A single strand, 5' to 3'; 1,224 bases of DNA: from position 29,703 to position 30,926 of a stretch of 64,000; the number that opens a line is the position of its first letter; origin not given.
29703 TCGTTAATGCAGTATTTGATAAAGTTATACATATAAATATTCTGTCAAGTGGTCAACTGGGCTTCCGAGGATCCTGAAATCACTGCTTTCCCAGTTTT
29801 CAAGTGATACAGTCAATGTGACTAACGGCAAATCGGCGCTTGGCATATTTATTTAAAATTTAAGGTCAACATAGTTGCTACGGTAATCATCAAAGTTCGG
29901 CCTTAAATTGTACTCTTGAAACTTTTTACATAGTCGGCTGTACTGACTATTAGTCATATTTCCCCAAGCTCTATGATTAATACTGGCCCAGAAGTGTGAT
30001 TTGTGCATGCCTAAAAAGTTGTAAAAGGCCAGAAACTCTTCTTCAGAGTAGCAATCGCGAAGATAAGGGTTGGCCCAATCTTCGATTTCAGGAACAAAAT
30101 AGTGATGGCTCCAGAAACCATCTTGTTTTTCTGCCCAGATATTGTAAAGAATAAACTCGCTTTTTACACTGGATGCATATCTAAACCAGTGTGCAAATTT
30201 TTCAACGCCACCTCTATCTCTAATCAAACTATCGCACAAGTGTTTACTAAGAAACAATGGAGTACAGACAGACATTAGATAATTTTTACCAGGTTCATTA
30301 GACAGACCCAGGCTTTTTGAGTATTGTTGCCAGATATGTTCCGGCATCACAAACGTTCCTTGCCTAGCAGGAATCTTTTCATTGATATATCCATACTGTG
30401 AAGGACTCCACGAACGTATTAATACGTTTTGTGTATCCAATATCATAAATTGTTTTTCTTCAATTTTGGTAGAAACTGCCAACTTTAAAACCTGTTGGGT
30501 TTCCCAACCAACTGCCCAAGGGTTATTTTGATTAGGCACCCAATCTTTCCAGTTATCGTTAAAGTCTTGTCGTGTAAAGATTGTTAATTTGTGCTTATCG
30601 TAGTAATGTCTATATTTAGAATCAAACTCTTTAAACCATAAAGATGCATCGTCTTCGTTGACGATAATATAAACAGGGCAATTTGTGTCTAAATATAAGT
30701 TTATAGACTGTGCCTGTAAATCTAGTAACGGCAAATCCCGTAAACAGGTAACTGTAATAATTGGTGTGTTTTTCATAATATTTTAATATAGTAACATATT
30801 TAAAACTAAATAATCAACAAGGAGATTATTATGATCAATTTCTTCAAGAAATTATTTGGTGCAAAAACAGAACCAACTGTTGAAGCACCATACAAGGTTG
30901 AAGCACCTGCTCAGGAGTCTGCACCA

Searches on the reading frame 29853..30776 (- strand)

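Call 61: search_protein_families(library=pfam, proteins=[window:29853-30776:-], max_evalue=0.01)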
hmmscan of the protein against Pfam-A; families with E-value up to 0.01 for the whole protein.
window:29853-30776:- (307 aa): 1 family
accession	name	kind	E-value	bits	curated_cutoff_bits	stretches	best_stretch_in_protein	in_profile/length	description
PF20102.4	DUF6492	-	1.1e-11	44.8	22.9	1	16-234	22-231/291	Family of unknown function (DUF6492)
